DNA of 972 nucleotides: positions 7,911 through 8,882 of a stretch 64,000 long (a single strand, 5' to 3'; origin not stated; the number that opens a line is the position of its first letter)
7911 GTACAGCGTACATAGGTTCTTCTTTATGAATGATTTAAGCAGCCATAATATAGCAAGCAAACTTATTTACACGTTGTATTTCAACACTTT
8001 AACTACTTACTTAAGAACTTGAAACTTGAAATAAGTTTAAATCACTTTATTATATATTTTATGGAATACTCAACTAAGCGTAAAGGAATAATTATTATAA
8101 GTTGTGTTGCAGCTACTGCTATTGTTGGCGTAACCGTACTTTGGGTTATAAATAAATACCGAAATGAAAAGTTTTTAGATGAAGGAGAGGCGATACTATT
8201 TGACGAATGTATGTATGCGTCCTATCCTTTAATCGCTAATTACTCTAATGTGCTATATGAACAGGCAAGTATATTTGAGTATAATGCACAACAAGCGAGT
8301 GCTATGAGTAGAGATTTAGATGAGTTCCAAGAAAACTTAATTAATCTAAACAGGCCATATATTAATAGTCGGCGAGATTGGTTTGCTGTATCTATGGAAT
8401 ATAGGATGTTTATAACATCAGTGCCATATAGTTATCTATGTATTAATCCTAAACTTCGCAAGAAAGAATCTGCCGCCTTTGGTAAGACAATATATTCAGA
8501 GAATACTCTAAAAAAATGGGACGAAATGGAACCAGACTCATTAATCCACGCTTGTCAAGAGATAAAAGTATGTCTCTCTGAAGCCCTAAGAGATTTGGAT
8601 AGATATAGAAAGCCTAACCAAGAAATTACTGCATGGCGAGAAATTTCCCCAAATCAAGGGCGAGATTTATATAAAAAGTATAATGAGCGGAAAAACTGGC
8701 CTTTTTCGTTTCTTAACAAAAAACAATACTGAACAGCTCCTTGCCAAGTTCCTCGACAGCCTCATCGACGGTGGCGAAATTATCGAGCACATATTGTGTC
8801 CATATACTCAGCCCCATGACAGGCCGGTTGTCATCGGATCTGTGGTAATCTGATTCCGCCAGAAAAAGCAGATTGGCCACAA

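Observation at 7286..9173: AT-rich 1 kb island bracketed by 445-bp direct repeats that are the 5' end of a bile-salt-hydrolase-family gene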

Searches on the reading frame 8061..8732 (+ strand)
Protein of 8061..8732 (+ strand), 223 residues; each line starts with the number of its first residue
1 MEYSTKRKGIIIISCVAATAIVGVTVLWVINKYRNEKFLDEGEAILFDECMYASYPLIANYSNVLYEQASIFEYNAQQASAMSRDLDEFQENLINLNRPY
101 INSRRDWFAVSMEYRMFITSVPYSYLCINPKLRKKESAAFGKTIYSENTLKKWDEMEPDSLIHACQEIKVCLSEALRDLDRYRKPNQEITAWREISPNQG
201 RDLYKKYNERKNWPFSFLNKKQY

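Call 8: search_protein_families(library=pfam, proteins=[window:8061-8732:+], max_evalue=0.01)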
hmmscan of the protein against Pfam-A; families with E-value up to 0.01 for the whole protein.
window:8061-8732:+ (223 aa): 0 families

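Call 9: search_protein_families(library=ncbifam, proteins=[window:8061-8732:+], max_evalue=0.01)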
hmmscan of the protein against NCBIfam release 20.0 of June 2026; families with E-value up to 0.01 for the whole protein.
window:8061-8732:+ (223 aa): 0 families

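Call 11: find_homologous_proteins(query=window:8061-8732:+, max_evalue=0.001)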
Query window:8061-8732:+ (223 aa): 4 proteins with E <= 0.001 among 82 candidates.
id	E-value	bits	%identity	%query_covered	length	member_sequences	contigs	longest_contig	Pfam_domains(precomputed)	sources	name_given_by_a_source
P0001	1.5e-145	500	100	100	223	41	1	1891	-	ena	-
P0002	5.4e-102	358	72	99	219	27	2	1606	-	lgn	-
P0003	1.4e-52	197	45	95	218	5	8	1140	-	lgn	-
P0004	8.2e-16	76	30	96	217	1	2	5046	-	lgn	-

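Call 12: find_encoding_contigs(protein=P0001, flank=10000, max_places=10)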
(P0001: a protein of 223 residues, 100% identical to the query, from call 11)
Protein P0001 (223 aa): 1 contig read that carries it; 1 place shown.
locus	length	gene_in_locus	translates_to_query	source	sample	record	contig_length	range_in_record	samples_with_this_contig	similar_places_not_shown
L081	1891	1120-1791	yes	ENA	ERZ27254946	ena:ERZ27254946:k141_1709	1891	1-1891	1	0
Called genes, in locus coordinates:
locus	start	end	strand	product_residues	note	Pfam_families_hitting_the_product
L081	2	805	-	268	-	?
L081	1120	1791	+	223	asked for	-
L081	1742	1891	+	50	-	?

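Call 13: find_encoding_contigs(protein=P0002, flank=10000, max_places=10)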
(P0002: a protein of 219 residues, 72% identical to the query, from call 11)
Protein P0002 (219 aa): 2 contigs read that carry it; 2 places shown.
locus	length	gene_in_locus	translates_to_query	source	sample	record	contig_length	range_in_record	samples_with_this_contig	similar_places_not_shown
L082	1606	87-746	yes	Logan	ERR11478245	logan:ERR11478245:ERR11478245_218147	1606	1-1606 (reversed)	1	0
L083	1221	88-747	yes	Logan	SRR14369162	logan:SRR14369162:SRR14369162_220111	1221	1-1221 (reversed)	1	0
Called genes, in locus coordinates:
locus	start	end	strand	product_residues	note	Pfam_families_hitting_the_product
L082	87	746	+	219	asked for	-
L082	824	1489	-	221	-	PF07275:ArdA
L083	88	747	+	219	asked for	-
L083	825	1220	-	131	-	?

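Call 14: find_encoding_contigs(protein=P0003, flank=10000, max_places=10)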
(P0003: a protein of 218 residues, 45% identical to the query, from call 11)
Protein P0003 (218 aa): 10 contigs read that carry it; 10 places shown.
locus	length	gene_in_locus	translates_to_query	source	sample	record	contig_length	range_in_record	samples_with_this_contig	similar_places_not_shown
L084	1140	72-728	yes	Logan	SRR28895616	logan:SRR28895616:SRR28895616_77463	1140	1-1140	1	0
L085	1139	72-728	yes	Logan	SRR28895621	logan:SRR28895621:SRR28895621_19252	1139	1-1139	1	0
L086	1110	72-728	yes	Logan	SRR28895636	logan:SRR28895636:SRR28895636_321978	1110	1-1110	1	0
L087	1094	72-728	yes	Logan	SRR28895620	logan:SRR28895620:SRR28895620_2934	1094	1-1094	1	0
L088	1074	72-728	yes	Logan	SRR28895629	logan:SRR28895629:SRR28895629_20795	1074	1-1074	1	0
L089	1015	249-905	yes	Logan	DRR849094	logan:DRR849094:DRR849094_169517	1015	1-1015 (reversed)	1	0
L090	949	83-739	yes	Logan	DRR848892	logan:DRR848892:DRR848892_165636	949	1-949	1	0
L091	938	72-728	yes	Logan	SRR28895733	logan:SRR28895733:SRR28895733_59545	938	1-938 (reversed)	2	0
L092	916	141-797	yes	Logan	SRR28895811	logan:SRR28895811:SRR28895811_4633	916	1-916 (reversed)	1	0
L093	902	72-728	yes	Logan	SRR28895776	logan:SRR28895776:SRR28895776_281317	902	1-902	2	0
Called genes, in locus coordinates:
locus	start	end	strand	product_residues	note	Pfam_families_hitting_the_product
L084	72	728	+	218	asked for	-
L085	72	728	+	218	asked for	-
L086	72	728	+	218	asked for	-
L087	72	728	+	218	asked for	-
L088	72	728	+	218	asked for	-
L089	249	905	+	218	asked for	-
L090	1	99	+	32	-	?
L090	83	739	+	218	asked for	-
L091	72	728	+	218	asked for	-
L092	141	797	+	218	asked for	-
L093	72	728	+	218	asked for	-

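Call 15: find_encoding_contigs(protein=P0004, flank=10000, max_places=10)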
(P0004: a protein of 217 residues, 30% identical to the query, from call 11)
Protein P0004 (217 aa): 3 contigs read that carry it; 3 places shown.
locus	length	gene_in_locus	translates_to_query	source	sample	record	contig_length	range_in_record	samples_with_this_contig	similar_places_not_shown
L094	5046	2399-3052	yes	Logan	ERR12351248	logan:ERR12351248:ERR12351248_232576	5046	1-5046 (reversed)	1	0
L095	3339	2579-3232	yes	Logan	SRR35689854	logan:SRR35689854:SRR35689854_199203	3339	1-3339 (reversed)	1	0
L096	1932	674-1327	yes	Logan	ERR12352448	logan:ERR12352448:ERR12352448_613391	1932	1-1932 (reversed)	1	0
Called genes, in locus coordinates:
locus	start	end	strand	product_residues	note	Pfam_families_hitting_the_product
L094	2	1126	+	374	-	?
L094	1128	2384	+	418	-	PF01420:Methylase_S (weak)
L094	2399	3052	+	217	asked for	-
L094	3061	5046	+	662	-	?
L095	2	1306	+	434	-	?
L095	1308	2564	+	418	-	PF01420:Methylase_S (weak)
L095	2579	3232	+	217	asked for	-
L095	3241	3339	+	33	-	?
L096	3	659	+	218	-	?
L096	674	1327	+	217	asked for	-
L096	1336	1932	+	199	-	?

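Call 31: search_protein_families(library=padloc, proteins=[window:8061-8732:+, P0002, P0003, P0004], max_evalue=1)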
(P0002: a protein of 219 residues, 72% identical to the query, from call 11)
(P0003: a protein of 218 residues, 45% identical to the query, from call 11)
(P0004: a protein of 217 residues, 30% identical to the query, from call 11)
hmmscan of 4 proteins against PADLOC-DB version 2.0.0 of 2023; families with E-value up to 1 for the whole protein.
window:8061-8732:+ (223 aa): 0 families

P0002 (219 aa): 0 families

P0003 (218 aa): 3 families
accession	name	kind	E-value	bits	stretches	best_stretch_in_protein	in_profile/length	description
PDLC02094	Cas5b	-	0.00035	17.9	1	19-116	115-212/358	-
PDLC01605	Csx27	-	0.0024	16.3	1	10-114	44-141/206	CAS-VI-B; associated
PDLC01604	tm_4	-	0.014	13.8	1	10-117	46-145/215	CAS-VI-B; associated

P0004 (217 aa): 0 families
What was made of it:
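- On Known anti-phage defence protein (PADLOC models): No PADLOC hit for the window ORF (call 31).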

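Call 32: search_protein_families(library=phrogs, proteins=[window:8061-8732:+, P0002, P0003, P0004], max_evalue=1)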
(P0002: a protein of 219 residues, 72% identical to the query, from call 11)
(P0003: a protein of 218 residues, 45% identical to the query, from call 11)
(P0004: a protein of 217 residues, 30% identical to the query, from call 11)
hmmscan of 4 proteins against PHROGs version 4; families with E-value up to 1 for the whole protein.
window:8061-8732:+ (223 aa): 3 families
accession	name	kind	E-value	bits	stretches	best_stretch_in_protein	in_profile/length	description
phrog_32285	-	unknown function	0.055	14.5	1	23-93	23-90/112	-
phrog_2330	-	unknown function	0.13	13.6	1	13-96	22-108/122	unknown function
phrog_12989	-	moron, auxiliary metabolic gene and host takeover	0.33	12.3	0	11-86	5-71/106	membrane protein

P0002 (219 aa): 6 families
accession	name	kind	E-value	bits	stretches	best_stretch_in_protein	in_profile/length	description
phrog_25899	-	unknown function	0.054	14.1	1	15-95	33-116/144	-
phrog_2330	-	unknown function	0.23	12.8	1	47-97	60-110/122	unknown function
phrog_36095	-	unknown function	0.31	12.4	1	20-47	11-38/50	-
phrog_1152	-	lysis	0.31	12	0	15-64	14-49/127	Rz-like spanin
phrog_29458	-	unknown function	0.37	12.3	0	56-93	15-52/72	-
phrog_14794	-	unknown function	0.73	11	0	65-105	11-50/140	-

P0003 (218 aa): 5 families
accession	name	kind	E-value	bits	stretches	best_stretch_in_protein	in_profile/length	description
phrog_933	-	unknown function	0.023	15.7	1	61-93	15-49/59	-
phrog_3576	-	unknown function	0.032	15.4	1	147-189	72-114/159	-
phrog_36095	-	unknown function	0.073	14.4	1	10-46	3-38/50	-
phrog_1625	-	moron, auxiliary metabolic gene and host takeover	0.33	12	1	13-102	17-104/110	involved in bacteriocin production or immunity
phrog_1009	-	unknown function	0.69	11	0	13-102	14-68/103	-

P0004 (217 aa): 5 families
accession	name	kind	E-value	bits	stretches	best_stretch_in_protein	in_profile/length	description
phrog_38318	-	unknown function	0.019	15.8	1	26-67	5-47/51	-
phrog_1486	-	moron, auxiliary metabolic gene and host takeover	0.062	14.5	1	3-67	36-104/130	membrane protein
phrog_32285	-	unknown function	0.072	14.1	1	13-70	19-73/112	-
phrog_2547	-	unknown function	0.17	12.7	1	6-46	8-47/137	-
phrog_3748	-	unknown function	0.31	12.2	1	5-74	6-76/112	-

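Call 39: search_protein_families(library=pfam, proteins=[L094:2-1126:+, L094:1128-2384:+, L094:3061-5046:+, L082:824-1489:-], max_evalue=0.01)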
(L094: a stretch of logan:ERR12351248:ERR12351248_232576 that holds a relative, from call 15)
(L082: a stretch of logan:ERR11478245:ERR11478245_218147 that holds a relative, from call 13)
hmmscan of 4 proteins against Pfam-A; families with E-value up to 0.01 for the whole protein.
L094:2-1126:+ (374 aa): 1 family
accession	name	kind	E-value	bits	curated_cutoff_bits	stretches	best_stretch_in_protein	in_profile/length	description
PF02384.22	N6_Mtase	-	8.9e-23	81.5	20.4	1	3-249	70-277/311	N-6 DNA Methylase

L094:1128-2384:+ (418 aa): 1 family
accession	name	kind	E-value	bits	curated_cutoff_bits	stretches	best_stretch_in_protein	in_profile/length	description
PF01420.25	Methylase_S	-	3.7e-15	57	22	2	107-188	88-167/168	Type I restriction modification DNA specificity domain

L094:3061-5046:+ (662 aa): 5 families
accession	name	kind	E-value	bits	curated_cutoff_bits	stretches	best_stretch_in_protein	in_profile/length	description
PF18766.7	SWI2_SNF2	-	1e-26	94.4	26.7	1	275-506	1-192/221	SWI2/SNF2 ATPase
PF04313.20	HSDR_N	-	2.8e-15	57.1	25.1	1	5-200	2-191/198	Type I restriction enzyme R protein N terminus (HSDR_N)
PF04851.21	ResIII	-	2.1e-11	44.5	22.5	1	272-462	4-163/164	Type III restriction enzyme, res subunit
PF22679.2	T1R_D3-like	-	1.8e-05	25.6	27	0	627-662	86-124/158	Type I restriction enzyme subunit R domain 3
PF00270.35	DEAD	-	2.1e-05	24.8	26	1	293-466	14-164/167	DEAD/DEAH box helicase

L082:824-1489:- (221 aa): 1 family
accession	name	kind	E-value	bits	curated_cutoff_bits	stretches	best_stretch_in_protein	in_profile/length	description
PF07275.16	ArdA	-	6e-29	102.1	27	1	59-216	1-153/155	Antirestriction protein (ArdA)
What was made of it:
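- Closest known: Accessory genes embedded in type I restriction-modification operons. Same: A 30%-identical homologue of the cargo protein sits between hsdS and hsdR (calls 15, 39).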

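Call 42: search_protein_representatives(alignment_id=A4)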
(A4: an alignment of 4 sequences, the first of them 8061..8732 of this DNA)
Query: 4 sequences, 218 profile positions. Proteins with E-value up to 0.001 (for the whole library): 37; up to 1e-10: 27; up to 1e-30: 11. The best 37 are listed.
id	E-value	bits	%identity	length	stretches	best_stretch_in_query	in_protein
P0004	2.3e-80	285.7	-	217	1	5-217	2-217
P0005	2.5e-70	252.8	-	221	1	1-218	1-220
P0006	4.7e-53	196.4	-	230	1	1-218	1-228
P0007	1.2e-46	175.5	-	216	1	6-218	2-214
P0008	2.8e-42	161.2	-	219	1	3-218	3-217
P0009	2.8e-40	154.6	-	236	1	9-217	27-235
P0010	9.0e-39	149.7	-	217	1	4-218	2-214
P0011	4.0e-38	147.6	-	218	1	6-218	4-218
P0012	2.7e-33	131.8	-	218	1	9-215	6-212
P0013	8.5e-33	130.2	-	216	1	6-217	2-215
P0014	3.7e-32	128.1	-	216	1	6-218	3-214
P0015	1.9e-30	122.5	-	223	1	10-216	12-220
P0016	1.9e-29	119.2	-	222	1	10-213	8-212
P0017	3.8e-29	118.2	-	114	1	6-96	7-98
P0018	1.2e-28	116.6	-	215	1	1-215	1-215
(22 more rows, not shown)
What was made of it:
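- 8061..8732 (+): A 223-aa ORF: an N-terminal transmembrane helix followed by an all-helical bundle. Its TGA stop lies inside the hydrolase-derived sequence, 3 codons past the usual end of the family. The family has 37 clusters among 1.84 billion representatives (call 42).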

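Call 45: search_solved_structures(query=A6, max_evalue=1)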
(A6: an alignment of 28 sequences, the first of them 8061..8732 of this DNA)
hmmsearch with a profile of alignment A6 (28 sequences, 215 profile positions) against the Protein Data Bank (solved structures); distinct sequences matched with E-value up to 1: 12.
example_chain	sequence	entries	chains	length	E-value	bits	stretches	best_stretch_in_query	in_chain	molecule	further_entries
4yk2_A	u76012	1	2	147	0.011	18.7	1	83-172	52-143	Bartonella effector protein (Bep) substrate of VirB T4SS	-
1eq1_A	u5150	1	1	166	0.068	16.1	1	67-179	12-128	APOLIPOPHORIN-III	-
9dni_A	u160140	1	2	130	0.14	15.1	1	116-169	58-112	De novo designed IR agonist ""S2-F1-S1""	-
3ug6_A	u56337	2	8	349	0.24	14.3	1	119-178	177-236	arsenical pump-driving ATPase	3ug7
3g7c_A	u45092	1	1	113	0.37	13.6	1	151-208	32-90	Occludin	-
4kps_B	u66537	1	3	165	0.39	13.6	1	127-176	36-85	Hemagglutinin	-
9lia_B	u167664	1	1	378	0.42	13.5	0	134-177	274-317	4-hydroxyphenylpyruvate dioxygenase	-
8xtv_A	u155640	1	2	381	0.43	13.4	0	134-177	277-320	4-hydroxyphenylpyruvate dioxygenase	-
4kpq_B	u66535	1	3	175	0.61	12.9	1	127-176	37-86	Hemagglutinin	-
8q84_K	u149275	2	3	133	0.82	12.5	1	139-196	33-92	DASH complex subunit DAD2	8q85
1wpa_A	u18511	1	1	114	0.83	12.5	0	151-208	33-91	Occludin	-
3jaj_SP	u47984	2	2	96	0.92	12.4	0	129-164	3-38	Ribosomal protein uS19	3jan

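Call 46: search_protein_families(library=pfam, alignment_id=A6, max_evalue=0.1)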
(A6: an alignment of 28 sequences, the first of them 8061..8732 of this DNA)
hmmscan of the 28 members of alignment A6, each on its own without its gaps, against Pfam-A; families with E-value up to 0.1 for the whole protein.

A. member 1, window:8061-8732:+ (223 aa): 0 families

B. families by the number of members that match (of 28 scanned): 26 families (the first 25 are shown)
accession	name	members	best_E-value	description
PF00167.24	FGF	1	0.00025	Fibroblast growth factor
PF13800.11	Sigma_reg_N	1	0.0044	Sigma factor regulator N-terminal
PF03172.18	HSR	1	0.0048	HSR domain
PF19582.4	AdeT1_2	1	0.0051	Solute-binding protein AdeT 1/2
PF12725.13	DUF3810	1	0.0066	Protein of unknown function (DUF3810)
PF21268.3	Helic-prim_T7_N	1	0.0085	Bacteriophage T7 DNA helicase/primase, N-terminal a+b fold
PF01484.22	Col_cuticle_N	1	0.01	Nematode cuticle collagen N-terminal domain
PF13624.11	SurA_N_3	1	0.011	SurA-like N-terminal domain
PF17534.7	DUF5453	1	0.025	Family of unknown function (DUF5453)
PF10280.14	Med11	1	0.027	Mediator complex protein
PF03907.18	Spo7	1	0.031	Spo7-like protein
PF06667.17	PspB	1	0.033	Phage shock protein B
PF02899.23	Phage_int_SAM_1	1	0.034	Phage integrase, N-terminal SAM-like domain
PF12008.13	EcoR124_C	1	0.037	Type I restriction and modification enzyme - subunit R C terminal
PF04300.19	FBA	1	0.04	F-box associated region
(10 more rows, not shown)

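Call 47: find_encoding_contigs(protein=P0005, flank=6000, max_places=5)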
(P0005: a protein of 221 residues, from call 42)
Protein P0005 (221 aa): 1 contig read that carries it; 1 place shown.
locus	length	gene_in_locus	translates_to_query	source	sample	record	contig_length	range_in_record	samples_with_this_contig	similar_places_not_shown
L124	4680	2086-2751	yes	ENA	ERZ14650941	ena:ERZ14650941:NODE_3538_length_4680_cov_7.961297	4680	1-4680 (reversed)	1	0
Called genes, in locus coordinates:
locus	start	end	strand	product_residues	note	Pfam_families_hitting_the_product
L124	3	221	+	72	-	?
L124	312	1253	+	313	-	PF00158:Sigma54_activat, PF14532:Sigma54_activ_2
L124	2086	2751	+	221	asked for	-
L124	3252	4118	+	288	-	-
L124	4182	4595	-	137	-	PF17293:Arm-DNA-bind_5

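Call 48: find_encoding_contigs(protein=P0006, flank=6000, max_places=5)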
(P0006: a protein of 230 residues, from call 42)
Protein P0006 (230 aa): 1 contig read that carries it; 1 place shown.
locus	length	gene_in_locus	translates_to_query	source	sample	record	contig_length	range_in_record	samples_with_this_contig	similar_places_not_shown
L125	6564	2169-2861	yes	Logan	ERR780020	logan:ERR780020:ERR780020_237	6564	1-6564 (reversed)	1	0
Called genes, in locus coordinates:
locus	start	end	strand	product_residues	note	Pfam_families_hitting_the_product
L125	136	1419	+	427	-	PF13306:LRR_5, PF23952:LRR_EndoS (faint), PF13855:LRR_8 (weak), PF13306:LRR_5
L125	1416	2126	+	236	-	-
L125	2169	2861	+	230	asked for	-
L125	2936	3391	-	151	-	-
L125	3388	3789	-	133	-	-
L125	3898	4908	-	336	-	PF01699:Na_Ca_ex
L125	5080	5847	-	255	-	PF08713:DNA_alkylation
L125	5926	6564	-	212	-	?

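Call 52: find_encoding_contigs(protein=window:8061-8732:+, flank=4000, max_places=10)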
Protein window:8061-8732:+ (223 aa): 24 contigs read that carry it; 10 places shown.
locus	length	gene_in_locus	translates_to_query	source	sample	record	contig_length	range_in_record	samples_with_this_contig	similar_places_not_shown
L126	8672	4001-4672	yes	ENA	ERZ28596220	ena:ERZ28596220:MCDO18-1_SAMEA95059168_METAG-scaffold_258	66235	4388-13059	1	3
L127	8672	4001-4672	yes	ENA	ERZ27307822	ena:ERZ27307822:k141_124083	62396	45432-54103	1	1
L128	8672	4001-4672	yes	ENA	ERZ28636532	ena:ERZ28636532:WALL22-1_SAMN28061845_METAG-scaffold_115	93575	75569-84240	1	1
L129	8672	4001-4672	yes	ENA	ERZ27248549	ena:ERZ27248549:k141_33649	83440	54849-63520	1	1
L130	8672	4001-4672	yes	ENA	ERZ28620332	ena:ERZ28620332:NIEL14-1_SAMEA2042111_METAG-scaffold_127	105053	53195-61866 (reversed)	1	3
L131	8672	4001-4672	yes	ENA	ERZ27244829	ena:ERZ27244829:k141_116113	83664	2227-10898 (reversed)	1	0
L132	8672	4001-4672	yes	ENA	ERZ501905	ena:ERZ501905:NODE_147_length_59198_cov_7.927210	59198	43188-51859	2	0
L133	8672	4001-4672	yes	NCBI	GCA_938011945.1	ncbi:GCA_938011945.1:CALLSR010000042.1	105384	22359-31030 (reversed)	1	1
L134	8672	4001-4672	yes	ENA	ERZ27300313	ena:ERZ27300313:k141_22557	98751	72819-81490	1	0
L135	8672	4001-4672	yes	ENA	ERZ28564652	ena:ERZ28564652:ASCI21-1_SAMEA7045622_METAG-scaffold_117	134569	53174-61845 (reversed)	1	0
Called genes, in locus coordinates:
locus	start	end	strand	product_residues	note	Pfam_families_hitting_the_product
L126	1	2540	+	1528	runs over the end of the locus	PF25523:Ig_RIMBP2 (faint)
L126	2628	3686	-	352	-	PF02275:CBAH, PF03417:AAT (weak)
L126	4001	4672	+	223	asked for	-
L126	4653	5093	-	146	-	PF02275:CBAH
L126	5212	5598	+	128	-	-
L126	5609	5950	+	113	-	PF01253:SUI1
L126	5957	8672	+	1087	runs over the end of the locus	PF00580:UvrD-helicase, PF13245:AAA_19 (faint), PF13361:UvrD_C, PF13538:UvrD_C_2 (weak)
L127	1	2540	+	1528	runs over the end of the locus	PF25523:Ig_RIMBP2 (faint)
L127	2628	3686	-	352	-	PF02275:CBAH, PF03417:AAT (weak)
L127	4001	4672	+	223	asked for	-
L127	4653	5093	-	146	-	PF02275:CBAH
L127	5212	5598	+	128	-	-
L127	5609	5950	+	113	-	PF01253:SUI1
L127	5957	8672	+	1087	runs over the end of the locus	PF00580:UvrD-helicase, PF13245:AAA_19 (faint), PF13361:UvrD_C, PF13538:UvrD_C_2 (weak)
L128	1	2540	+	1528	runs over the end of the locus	PF25523:Ig_RIMBP2 (faint)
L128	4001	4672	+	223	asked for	-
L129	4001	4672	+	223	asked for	-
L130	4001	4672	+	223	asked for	-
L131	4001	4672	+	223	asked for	-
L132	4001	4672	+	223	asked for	-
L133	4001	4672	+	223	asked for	-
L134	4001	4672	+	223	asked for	-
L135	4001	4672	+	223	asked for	-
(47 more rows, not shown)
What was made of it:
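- Checked: The exact island ORF is listed in 150 index blocks, and all 24 contigs read have the same layout (call 52).
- All 24 contigs read for the exact ORF show the same layout (call 52).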

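Call 53: predict_structure(alignment_id=A6)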
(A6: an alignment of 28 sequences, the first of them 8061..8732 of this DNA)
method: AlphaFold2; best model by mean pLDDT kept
length: 223 residues; sequences in the alignment: 28
mean_pLDDT: 93.3   pTM: 0.83
mean pLDDT of the five models: 93.3, 92.7, 92.7, 92.5, 92.4
residues with pLDDT >= 90: 193; 70-90: 21; 50-70: 7; < 50: 2
segments of 3 or more residues with pLDDT < 50: none
pLDDT, mean of each block of 10 residues (from residue 1): 73 93 94 95 97 98 97 98 96 94 89 97 95 98 97 95 98 98 97 94 92 78 52
secondary structure, 60 per line:
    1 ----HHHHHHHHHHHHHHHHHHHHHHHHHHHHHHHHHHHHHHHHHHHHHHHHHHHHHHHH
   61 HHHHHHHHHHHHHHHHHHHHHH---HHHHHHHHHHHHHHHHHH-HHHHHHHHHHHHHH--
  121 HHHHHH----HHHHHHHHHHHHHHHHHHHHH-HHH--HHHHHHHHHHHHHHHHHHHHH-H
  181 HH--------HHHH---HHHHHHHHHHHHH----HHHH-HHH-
elements in order: H5-82 H86-103 H105-118 H121-126 H131-151 H158-178 H191-194 H198-210 H215-218
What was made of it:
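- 8061..8732 (+): AlphaFold2 pLDDT is 93.3 (call 53).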
